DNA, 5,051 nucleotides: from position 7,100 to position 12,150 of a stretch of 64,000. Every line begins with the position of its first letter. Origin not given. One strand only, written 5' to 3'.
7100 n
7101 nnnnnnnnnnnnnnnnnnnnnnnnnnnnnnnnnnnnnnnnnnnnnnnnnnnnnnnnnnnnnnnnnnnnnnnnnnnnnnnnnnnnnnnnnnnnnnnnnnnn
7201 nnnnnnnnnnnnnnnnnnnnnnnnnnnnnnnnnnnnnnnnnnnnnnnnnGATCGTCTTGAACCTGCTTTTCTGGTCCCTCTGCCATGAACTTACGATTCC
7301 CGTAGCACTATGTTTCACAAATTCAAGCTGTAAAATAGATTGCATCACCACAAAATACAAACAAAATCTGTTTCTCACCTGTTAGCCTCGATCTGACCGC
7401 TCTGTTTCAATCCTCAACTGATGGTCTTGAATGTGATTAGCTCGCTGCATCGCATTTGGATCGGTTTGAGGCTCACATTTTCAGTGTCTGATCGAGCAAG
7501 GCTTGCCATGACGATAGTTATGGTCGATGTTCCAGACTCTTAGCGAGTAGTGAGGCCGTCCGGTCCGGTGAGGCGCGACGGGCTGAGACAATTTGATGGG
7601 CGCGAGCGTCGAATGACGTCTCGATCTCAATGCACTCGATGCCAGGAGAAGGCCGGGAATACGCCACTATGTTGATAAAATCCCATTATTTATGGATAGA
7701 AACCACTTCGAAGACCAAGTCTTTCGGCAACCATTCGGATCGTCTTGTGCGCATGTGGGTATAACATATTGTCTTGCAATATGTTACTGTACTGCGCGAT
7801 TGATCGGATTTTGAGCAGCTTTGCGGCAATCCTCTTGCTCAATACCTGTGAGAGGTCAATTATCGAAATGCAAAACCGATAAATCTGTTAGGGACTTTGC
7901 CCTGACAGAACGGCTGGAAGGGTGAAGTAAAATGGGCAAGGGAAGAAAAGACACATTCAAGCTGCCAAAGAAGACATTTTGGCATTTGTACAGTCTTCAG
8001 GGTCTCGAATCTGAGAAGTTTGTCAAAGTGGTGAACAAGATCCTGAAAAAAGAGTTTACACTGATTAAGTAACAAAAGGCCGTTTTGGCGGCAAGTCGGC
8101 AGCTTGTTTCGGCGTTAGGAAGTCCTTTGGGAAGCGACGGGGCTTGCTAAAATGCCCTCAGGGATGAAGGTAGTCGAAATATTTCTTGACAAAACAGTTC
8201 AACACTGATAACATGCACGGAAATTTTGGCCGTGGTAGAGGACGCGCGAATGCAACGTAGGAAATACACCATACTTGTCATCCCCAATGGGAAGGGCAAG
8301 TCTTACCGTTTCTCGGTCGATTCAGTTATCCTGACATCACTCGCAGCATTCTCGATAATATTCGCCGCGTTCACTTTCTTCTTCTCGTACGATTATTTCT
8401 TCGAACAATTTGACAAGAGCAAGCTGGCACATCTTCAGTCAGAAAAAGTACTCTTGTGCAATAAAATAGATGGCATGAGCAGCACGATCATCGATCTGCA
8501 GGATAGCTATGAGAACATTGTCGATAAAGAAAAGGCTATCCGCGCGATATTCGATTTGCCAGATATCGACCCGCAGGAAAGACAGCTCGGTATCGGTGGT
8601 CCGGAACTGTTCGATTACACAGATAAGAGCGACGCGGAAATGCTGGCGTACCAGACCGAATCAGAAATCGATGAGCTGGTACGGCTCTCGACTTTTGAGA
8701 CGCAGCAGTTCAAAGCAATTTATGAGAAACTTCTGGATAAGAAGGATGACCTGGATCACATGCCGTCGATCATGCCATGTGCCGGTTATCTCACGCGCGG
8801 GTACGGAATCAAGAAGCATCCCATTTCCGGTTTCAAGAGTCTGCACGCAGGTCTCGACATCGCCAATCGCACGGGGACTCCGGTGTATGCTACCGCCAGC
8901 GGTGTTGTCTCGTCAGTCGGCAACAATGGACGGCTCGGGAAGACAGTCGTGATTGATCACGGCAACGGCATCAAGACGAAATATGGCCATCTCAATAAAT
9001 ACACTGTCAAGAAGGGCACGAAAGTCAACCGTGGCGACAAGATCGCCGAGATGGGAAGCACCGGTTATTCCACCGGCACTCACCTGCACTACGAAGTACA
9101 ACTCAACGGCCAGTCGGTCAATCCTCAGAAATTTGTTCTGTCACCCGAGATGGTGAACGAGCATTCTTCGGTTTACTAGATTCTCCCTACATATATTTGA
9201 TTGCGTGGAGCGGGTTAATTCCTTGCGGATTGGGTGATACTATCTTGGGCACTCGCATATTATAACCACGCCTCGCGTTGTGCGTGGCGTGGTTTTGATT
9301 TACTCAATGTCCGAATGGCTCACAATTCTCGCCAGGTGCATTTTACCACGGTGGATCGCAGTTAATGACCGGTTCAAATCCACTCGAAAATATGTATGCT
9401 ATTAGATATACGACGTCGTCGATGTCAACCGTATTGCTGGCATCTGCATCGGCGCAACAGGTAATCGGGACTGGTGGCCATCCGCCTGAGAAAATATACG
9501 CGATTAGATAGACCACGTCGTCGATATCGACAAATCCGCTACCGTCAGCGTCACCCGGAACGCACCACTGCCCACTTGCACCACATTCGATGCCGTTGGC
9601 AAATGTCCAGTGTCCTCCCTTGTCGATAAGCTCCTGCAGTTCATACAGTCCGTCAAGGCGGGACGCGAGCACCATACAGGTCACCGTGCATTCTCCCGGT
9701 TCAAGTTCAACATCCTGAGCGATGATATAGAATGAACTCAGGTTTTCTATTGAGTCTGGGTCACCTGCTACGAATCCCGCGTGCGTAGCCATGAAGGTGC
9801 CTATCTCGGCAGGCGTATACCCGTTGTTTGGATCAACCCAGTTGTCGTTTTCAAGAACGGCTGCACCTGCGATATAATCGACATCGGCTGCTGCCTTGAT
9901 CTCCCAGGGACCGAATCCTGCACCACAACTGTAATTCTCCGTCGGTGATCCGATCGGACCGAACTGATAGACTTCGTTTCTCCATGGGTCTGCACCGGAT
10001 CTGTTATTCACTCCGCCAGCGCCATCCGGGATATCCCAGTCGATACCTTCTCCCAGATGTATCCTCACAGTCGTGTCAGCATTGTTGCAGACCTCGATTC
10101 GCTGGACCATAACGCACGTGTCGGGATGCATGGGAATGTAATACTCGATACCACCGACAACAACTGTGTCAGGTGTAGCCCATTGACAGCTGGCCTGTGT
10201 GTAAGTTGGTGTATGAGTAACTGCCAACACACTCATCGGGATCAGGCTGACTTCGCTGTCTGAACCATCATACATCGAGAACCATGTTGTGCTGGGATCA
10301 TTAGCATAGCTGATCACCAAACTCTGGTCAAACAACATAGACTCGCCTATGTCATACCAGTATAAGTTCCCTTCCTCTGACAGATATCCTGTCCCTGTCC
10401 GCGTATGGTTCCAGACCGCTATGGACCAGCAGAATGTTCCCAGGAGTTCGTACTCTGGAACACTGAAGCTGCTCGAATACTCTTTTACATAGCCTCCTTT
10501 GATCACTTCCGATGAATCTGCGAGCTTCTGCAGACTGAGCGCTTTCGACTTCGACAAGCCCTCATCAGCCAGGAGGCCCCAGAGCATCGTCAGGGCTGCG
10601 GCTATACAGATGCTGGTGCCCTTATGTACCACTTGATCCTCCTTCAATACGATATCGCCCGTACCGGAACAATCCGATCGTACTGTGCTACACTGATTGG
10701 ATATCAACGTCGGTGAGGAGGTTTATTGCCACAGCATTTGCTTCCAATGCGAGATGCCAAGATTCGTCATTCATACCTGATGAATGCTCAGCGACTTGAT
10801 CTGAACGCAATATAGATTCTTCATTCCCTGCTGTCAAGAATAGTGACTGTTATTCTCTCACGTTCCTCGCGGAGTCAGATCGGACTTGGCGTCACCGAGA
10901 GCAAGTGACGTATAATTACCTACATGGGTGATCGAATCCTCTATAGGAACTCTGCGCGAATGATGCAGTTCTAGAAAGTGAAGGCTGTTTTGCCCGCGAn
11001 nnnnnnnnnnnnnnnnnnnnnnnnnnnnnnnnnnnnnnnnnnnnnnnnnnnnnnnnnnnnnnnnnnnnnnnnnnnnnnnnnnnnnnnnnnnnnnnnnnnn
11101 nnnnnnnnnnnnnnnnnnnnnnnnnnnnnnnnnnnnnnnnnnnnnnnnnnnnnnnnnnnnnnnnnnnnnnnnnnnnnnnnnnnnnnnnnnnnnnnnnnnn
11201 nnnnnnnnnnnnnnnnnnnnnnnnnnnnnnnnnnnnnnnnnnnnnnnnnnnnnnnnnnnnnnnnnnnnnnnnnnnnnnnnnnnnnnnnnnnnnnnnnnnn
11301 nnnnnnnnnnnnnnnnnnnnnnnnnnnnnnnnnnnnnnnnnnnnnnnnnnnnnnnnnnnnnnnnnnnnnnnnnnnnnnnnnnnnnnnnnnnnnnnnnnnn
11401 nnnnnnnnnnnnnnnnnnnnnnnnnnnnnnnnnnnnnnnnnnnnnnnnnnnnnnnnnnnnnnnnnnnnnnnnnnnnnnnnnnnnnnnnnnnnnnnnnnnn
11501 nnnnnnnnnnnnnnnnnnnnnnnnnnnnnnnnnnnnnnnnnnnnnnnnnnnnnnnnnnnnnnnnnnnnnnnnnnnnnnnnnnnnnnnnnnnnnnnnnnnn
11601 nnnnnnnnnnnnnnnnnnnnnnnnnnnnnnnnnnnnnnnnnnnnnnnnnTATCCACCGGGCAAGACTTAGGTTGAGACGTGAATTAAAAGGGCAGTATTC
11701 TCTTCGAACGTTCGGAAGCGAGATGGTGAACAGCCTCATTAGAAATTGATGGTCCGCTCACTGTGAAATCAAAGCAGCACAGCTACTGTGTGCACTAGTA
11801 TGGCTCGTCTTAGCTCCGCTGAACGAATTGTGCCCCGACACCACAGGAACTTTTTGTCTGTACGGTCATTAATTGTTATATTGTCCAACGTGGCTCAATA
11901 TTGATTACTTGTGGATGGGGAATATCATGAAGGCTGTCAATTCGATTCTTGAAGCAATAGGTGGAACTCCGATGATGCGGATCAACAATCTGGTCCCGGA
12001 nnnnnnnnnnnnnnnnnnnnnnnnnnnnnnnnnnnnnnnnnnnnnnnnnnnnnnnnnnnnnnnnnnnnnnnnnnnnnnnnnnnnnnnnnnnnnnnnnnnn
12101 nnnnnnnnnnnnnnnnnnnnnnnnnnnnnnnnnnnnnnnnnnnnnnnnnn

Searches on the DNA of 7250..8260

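Call 75: search_rna_families(source=window, start=7250, end=8260, threshold=evalue, max_evalue=1)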
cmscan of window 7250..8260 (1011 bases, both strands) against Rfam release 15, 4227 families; matches with E-value up to 1: 1.
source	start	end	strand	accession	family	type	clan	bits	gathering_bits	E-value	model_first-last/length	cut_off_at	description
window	7404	7448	-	RF01322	CRISPR-DR9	Gene; CRISPR;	-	17.8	45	0.72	1-37/37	no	CRISPR RNA direct repeat element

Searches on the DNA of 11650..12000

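Call 74: search_rna_families(source=window, start=11650, end=12000, threshold=evalue, max_evalue=1)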
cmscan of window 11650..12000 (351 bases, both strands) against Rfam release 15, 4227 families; matches with E-value up to 1: 0.
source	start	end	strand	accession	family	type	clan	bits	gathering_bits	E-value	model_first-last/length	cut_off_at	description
